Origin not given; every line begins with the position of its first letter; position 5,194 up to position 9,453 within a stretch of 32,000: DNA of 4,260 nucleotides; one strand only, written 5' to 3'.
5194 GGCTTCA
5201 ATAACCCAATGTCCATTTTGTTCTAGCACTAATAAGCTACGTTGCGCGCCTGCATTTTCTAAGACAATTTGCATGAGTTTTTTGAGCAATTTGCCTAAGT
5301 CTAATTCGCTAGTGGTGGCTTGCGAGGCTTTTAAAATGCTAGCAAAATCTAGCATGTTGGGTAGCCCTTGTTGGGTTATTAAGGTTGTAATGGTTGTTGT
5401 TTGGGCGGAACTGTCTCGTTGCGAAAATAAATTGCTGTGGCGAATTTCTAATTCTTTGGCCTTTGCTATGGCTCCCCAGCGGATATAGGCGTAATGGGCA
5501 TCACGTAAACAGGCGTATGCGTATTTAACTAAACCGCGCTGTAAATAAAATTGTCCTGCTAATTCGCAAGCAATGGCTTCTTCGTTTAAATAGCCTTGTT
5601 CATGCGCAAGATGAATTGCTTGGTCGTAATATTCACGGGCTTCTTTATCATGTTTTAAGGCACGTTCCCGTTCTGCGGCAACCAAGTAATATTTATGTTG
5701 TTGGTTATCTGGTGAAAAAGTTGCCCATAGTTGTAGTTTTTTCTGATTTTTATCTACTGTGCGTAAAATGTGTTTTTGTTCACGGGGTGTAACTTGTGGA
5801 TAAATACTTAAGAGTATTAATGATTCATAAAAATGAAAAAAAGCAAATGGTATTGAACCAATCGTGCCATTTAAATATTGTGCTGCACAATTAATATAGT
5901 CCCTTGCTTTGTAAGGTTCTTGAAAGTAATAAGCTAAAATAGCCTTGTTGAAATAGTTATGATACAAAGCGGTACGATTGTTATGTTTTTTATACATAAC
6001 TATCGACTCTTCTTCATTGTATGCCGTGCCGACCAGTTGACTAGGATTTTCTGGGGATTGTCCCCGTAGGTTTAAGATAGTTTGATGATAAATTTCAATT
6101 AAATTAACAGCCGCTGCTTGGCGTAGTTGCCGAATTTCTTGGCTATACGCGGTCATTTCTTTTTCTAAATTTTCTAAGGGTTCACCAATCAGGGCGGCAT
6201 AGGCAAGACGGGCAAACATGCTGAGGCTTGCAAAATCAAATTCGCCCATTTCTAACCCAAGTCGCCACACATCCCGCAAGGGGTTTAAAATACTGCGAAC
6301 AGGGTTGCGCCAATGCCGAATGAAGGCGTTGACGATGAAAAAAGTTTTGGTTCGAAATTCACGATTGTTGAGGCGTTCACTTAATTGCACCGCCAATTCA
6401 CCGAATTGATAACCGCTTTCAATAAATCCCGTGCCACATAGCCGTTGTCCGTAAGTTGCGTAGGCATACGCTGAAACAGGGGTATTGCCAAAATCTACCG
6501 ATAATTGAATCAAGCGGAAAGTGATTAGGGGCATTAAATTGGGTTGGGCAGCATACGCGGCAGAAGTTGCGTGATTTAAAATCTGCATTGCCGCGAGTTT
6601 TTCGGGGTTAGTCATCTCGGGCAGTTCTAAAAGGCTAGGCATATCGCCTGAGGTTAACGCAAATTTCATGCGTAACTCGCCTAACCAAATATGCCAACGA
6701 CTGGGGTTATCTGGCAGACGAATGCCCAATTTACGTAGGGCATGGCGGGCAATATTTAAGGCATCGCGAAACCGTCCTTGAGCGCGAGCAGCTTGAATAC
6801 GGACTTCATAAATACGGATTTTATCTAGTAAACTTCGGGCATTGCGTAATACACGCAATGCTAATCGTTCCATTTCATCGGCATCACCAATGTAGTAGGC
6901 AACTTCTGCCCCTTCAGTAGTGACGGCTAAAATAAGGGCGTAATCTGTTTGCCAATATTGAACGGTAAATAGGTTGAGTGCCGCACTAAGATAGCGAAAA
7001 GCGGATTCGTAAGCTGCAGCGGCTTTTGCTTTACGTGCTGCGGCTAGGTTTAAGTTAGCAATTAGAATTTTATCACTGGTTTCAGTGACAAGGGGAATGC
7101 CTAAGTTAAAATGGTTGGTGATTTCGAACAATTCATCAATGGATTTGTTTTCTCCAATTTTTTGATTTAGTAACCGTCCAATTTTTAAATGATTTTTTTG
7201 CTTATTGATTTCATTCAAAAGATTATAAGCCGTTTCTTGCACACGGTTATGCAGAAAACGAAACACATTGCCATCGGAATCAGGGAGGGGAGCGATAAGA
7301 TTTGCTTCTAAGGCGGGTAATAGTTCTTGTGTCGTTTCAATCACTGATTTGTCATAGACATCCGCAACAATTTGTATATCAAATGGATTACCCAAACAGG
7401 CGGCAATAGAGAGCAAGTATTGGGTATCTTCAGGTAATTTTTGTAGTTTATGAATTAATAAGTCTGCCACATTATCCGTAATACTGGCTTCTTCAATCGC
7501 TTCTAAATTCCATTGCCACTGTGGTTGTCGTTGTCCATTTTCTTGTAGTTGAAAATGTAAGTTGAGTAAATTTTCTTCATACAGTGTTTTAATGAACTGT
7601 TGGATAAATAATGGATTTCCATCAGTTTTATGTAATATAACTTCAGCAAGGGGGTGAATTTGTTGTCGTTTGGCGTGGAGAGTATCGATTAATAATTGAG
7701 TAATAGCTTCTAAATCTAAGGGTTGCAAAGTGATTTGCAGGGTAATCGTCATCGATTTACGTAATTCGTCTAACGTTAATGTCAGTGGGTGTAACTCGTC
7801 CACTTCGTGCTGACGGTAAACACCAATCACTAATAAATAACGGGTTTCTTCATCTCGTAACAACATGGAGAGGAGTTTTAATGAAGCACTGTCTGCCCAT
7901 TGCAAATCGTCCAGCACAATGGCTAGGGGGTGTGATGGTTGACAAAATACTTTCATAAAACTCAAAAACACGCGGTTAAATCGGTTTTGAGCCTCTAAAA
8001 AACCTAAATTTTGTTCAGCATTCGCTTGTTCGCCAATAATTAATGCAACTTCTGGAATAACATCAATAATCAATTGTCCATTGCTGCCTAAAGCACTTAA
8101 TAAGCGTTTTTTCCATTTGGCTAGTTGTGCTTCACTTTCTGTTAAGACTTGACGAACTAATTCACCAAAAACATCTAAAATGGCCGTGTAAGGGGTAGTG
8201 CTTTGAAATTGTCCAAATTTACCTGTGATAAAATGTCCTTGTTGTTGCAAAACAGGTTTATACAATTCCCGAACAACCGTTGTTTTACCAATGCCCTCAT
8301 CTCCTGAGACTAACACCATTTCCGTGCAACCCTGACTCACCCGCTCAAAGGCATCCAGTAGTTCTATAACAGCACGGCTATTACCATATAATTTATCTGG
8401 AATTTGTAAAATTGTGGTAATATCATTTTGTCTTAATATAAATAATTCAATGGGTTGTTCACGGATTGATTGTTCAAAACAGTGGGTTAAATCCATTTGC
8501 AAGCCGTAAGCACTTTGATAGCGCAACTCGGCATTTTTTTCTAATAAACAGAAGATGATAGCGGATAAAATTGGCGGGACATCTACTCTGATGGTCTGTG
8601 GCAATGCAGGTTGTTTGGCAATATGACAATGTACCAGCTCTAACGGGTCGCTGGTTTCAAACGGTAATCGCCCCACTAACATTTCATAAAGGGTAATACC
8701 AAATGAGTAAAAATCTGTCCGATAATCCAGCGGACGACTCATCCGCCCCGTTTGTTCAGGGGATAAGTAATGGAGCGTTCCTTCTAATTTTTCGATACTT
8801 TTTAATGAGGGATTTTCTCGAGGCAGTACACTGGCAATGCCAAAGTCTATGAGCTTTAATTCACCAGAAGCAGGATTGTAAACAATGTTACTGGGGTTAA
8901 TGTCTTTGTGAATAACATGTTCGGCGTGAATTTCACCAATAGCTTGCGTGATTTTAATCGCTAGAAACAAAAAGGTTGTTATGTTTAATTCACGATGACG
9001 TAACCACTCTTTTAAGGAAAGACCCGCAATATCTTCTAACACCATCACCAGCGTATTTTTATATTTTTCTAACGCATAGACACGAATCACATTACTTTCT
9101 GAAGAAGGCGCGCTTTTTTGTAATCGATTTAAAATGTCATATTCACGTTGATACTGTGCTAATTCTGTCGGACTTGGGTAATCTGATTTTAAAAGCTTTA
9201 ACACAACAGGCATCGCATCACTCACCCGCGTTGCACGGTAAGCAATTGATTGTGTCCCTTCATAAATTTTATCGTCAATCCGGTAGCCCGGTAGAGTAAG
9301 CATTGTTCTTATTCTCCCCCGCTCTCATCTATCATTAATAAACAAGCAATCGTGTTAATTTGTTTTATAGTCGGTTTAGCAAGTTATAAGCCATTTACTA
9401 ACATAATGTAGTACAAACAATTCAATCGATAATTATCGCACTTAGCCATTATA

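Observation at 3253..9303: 2016-aa protein with an apparently active Ser/Thr kinase and an apparently active PP2C phosphatase on one STAND-NTPase scaffold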

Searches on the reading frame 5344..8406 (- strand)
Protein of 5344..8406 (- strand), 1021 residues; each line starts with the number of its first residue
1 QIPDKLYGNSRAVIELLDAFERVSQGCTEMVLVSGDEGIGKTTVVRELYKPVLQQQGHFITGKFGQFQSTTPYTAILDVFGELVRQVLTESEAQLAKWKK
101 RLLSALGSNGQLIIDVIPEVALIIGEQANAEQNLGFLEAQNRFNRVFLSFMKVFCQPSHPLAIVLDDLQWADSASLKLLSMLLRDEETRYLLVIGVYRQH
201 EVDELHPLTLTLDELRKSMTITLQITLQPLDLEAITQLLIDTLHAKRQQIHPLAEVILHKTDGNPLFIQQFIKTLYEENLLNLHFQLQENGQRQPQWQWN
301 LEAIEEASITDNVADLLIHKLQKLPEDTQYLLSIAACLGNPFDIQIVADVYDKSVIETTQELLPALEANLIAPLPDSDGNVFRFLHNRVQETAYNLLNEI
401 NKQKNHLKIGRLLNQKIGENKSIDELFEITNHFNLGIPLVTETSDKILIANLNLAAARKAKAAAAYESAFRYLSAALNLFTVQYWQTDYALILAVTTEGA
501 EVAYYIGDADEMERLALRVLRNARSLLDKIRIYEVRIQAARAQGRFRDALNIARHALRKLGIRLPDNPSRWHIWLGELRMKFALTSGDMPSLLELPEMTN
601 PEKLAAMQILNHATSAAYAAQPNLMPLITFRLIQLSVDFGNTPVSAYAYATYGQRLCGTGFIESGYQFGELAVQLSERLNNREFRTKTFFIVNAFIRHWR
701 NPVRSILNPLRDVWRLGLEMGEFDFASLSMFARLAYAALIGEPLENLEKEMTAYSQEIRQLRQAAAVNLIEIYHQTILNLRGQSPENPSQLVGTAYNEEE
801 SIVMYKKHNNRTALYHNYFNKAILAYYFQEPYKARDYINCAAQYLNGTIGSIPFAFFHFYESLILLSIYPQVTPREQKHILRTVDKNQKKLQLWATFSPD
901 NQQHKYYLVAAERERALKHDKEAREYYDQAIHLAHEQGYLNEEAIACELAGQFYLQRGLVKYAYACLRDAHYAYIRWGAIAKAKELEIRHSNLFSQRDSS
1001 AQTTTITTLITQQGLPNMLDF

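Call 36: search_solved_structures(query=window:5344-8406:-, max_evalue=0.01)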
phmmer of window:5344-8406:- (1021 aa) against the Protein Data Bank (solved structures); distinct sequences matched with E-value up to 0.01: 0.

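Call 39: search_protein_representatives(protein=window:5344-8406:-)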
Query: 1021 residues. Proteins with E-value up to 0.001 (for the whole library): 70027; up to 1e-10: 32735; up to 1e-30: 11563. The best 150 are listed.
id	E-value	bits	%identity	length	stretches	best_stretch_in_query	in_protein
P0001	0.0e+00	2294.4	100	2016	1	1-1021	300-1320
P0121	1.4e-275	933.5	47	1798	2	382-998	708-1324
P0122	6.7e-274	927.8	46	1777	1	1-1011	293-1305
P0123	8.0e-270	914.4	47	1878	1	1-1009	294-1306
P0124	2.8e-263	892.7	45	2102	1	1-1017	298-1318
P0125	2.1e-257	873.2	46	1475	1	1-993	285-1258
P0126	2.6e-257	872.9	44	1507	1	6-1012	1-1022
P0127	3.2e-254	862.7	44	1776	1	1-1007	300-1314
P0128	3.1e-253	859.5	43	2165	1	1-1013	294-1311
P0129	7.6e-253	858.2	43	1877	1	2-1020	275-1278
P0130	8.6e-251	851.4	44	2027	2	382-995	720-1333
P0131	1.8e-250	850.3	45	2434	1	2-993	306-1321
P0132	3.0e-250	849.6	44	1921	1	1-997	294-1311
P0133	6.0e-250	848.6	44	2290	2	28-1014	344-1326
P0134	1.4e-248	844.0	42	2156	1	1-1001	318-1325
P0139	3.2e-243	826.3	42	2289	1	1-1011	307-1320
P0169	1.1e-230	784.8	41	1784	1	1-1004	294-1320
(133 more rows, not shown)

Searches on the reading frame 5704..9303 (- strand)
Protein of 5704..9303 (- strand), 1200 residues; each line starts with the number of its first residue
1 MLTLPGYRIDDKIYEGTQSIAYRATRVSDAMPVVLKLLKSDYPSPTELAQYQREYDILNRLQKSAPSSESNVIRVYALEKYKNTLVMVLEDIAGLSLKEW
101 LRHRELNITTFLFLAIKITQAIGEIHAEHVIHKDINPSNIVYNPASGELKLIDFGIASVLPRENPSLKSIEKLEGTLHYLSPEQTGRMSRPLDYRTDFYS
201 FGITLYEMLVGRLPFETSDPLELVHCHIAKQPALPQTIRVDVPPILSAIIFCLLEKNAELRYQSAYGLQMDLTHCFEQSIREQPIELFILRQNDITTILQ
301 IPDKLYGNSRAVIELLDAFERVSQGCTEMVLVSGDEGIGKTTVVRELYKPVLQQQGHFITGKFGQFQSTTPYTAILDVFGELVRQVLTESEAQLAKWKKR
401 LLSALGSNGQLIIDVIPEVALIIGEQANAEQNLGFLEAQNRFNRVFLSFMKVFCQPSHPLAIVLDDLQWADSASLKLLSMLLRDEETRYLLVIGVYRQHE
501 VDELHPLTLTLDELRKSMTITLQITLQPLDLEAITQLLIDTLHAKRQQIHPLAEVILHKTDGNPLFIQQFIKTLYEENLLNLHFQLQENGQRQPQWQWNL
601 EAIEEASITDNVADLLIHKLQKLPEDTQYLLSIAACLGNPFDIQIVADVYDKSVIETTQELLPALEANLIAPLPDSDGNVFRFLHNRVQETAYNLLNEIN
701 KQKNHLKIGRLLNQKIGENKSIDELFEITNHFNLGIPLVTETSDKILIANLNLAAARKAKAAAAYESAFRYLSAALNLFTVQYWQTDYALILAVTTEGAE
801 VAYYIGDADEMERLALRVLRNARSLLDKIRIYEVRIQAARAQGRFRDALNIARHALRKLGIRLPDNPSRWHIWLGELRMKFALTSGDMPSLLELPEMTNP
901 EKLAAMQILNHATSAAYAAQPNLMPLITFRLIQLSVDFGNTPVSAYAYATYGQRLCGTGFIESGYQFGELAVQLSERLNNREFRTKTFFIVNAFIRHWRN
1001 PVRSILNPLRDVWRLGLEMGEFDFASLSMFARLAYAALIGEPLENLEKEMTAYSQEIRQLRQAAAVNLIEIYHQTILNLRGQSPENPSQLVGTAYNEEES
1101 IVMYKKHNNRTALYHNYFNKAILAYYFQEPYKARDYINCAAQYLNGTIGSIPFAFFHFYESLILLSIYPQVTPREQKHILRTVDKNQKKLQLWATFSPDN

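Call 82: predict_structure(alignment_id=A2)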
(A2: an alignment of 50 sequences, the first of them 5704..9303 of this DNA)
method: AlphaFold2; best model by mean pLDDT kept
length: 1200 residues; sequences in the alignment: 50
mean_pLDDT: 84.0   pTM: 0.60
mean pLDDT of the five models: 84.0, 83.7, 80.7, 79.5, 77.1
residues with pLDDT >= 90: 418; 70-90: 650; 50-70: 98; < 50: 34
segments of 3 or more residues with pLDDT < 50: 162-191, 433-435
pLDDT, mean of each block of 10 residues (from residue 1): 79 76 88 87 78 86 75 88 86 86 86 92 83 83 88 76 42 43 43 72 90 77 61 86 91 77 85 89 83 70 76 89 91 83 78 80 66 76 78 85 85 84 80 54 84 88 89 83 88 89 80 83 89 88 84 87 81 82 74 77 74 69 88 87 87 87 80 67 78 85 89 74 76 88 90 85 75 90 87 94 86 94 92 93 92 94 89 86 66 90 94 92 93 92 94 90 92 88 88 94 93 80 92 95 94 87 92 95 86 92 92 96 94 96 91 93 95 95 94 89
secondary structure, 60 per line:
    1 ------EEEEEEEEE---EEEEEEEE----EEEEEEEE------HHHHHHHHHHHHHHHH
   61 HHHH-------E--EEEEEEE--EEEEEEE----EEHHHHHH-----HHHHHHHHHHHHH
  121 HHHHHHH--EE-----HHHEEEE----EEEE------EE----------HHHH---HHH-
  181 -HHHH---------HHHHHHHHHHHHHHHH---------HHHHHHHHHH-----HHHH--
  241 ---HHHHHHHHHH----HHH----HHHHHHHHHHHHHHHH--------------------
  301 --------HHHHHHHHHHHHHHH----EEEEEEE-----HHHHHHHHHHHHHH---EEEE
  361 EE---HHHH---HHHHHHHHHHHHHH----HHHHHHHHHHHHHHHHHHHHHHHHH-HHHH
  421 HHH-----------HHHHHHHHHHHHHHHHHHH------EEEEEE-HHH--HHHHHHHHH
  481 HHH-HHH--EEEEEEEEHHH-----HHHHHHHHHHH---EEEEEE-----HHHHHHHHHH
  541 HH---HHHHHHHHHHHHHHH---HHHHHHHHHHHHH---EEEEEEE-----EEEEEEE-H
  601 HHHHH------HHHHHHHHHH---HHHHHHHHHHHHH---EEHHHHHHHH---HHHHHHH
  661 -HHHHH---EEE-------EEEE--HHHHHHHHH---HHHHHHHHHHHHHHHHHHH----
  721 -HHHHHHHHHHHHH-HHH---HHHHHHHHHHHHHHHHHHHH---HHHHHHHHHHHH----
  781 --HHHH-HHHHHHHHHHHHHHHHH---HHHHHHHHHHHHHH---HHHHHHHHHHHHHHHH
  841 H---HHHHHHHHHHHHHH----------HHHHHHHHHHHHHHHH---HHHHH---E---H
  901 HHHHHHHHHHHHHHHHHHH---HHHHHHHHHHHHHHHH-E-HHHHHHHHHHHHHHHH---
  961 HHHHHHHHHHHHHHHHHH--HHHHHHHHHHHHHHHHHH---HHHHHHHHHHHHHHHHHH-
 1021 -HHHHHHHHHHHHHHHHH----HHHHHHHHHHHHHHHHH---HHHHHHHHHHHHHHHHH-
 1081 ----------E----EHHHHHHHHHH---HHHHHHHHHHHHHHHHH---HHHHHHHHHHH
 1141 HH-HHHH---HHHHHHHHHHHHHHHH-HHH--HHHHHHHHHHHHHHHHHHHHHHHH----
elements in order (helices of 4 or more, strands of 3 or more residues): E7-15 E19-26 E31-38 H45-64 E75-81 E84-90 H97-102 H108-127 E140-143 E148-151 H170-173 H182-185 H195-210 H220-229 H235-238 H244-253 H265-280 H309-323 E328-334 H340-353 E357-362 H366-369 H373-386 H391-415 H417-423 H435-453 E460-465 H472-483 E490-497 H506-516 E520-525 H531-542 H546-560 H564-576 E580-586 E592-598 H600-605 H612-621 H625-637 H643-650 H654-660 H662-666 E670-672 E680-683 H686-694 H698-716 H722-734 H742-761 H765-776 H783-786 H788-804 H808-821 H825-841 H845-858 H869-884 H888-892 H900-919 H923-938 H942-957 H961-978 H981-998 H1002-1019 H1022-1038 H1043-1059 H1063-1079 H1097-1106 H1110-1126 H1130-1142 H1144-1147 H1151-1166 H1173-1196

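Call 85: fold_search(model_id=the predicted structure, library=pdb)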
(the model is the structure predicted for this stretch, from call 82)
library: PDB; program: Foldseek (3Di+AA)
matches with E <= 10: 1998; with E <= 0.001: 1888
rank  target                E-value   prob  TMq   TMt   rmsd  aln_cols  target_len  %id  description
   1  5u94                  1.7e-12  1.00  0.20  0.85   3.2       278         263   26  Crystal structure of the Mycobacterium tuberculosis PASTA kinase PknB in complex with the potential theraputic kinase in (released 2017-12-20)
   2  1mru_A                1.9e-12  1.00  0.20  0.84   3.7       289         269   25  Intracellular Ser/Thr protein kinase domain of Mycobacterium tuberculosis PknB. (released 2003-02-11)
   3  1o6y                  3.5e-12  1.00  0.19  0.85   3.3       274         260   26  Catalytic domain of PknB kinase from Mycobacterium tuberculosis (released 2003-01-30)
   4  9ymt                  3.9e-12  1.00  0.20  0.77   4.8       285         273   28  Staphylococcus aureus serine/threonine kinase Stk1 with inhibitor GW779439X (released 2026-03-11)
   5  3oro                  3.9e-12  1.00  0.20  0.77   4.7       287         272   24  Mycobacterium tuberculosis PknB kinase domain L33D mutant (crystal form 4) (released 2010-12-15)
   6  3f69_B                7.0e-12  1.00  0.20  0.78   4.4       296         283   27  Crystal structure of the Mycobacterium tuberculosis PknB mutant kinase domain in complex with KT5720 (released 2008-12-02)
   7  3ori_A                9.6e-12  1.00  0.20  0.84   4.5       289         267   27  Mycobacterium tuberculosis PknB kinase domain L33D mutant (crystal form 1) (released 2010-12-15)
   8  6i2p_B                1.0e-11  1.00  0.18  0.74   6.1       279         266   26  Crystal structure of the Mycobacterium tuberculosis PknB kinase domain (L33E mutant) in complex with its substrate Gar (released 2019-05-22)
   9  6b2p                  1.1e-11  1.00  0.19  0.84   3.2       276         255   25  Dual Inhibition of the Essential Protein Kinases A and B in Mycobacterium tuberculosis (released 2018-02-14)
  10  6i2p_A                1.5e-11  1.00  0.20  0.79   4.4       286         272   26  Crystal structure of the Mycobacterium tuberculosis PknB kinase domain (L33E mutant) in complex with its substrate Gar (released 2019-05-22)
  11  3f69_A                2.2e-11  1.00  0.19  0.74   5.2       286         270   25  Crystal structure of the Mycobacterium tuberculosis PknB mutant kinase domain in complex with KT5720 (released 2008-12-02)
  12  1mru_B                2.4e-11  1.00  0.20  0.82   3.2       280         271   25  Intracellular Ser/Thr protein kinase domain of Mycobacterium tuberculosis PknB. (released 2003-02-11)
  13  3orp                  2.5e-11  1.00  0.20  0.77   5.2       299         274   26  Mycobacterium tuberculosis PknB kinase domain L33D mutant (crystal form 5) (released 2010-12-15)
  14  3orm                  3.2e-11  1.00  0.20  0.82   4.7       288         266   26  Mycobacterium tuberculosis PknB kinase domain D76A mutant (released 2010-12-15)
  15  2fum_A                3.4e-11  1.00  0.19  0.82   3.7       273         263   26  Catalytic domain of protein kinase PknB from Mycobacterium tuberculosis in complex with mitoxantrone (released 2006-08-01)
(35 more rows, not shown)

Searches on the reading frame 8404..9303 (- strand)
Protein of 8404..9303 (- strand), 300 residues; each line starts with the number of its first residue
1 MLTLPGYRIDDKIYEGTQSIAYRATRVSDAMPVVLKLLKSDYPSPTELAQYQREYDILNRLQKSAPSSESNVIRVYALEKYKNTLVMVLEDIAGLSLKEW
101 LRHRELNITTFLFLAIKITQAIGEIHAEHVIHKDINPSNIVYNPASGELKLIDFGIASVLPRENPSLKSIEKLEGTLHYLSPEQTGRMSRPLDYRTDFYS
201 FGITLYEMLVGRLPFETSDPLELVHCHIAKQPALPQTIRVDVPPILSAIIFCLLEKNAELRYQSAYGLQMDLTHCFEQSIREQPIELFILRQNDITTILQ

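Call 12: search_solved_structures(query=window:8404-9303:-, show_alignments=2, max_evalue=1e-10)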
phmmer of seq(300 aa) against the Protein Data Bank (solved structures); distinct sequences matched with E-value up to 1e-10: 607 (the best 60 are shown).
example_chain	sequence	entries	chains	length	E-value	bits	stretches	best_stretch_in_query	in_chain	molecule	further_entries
4eqm_A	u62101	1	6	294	1.7e-29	106.4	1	7-279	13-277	Protein kinase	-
9ymt_A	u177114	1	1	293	1.7e-29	106.4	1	7-279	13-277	Serine/Threonine Kinase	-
3f69_A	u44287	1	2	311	9.3e-27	97.4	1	15-282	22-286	Serine/threonine-protein kinase pknB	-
3ori_A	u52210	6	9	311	1.8e-26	96.5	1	15-282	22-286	Serine/threonine protein kinase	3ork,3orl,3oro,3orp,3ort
3orm_A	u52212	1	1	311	3.2e-26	95.7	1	34-282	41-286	Serine/threonine protein kinase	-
3f61_A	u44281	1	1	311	8.6e-26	94.3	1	15-282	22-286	Serine/threonine-protein kinase pknB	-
6i2p_A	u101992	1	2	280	9.6e-26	94.1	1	22-274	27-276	Serine/threonine-protein kinase PknB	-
9ruk_A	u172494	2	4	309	9.7e-26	94.1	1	7-281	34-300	Serine/threonine-protein kinase StkP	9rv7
9ruj_A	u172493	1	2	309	1e-25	94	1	7-281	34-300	Serine/threonine-protein kinase StkP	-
9ru3_A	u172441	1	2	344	1e-25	94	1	7-283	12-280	Serine/threonine-protein kinase StkP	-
1mru_A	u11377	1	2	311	1.1e-25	94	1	86-282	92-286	Probable serine/threonine-protein kinase pknB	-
5u94_A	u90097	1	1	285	2.1e-25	93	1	86-274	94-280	Serine/threonine-protein kinase PknB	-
6b2p_A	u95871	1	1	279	2.2e-25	92.9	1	86-274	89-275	Serine/threonine-protein kinase PknB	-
1o6y_A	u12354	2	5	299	2.7e-25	92.6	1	86-274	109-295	SERINE/THREONINE-PROTEIN KINASE PKNB | Probable serine/threonine-protein kinase pknB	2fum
2h34_A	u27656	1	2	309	8.1e-20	74.6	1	7-267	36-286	Serine/threonine-protein kinase pknE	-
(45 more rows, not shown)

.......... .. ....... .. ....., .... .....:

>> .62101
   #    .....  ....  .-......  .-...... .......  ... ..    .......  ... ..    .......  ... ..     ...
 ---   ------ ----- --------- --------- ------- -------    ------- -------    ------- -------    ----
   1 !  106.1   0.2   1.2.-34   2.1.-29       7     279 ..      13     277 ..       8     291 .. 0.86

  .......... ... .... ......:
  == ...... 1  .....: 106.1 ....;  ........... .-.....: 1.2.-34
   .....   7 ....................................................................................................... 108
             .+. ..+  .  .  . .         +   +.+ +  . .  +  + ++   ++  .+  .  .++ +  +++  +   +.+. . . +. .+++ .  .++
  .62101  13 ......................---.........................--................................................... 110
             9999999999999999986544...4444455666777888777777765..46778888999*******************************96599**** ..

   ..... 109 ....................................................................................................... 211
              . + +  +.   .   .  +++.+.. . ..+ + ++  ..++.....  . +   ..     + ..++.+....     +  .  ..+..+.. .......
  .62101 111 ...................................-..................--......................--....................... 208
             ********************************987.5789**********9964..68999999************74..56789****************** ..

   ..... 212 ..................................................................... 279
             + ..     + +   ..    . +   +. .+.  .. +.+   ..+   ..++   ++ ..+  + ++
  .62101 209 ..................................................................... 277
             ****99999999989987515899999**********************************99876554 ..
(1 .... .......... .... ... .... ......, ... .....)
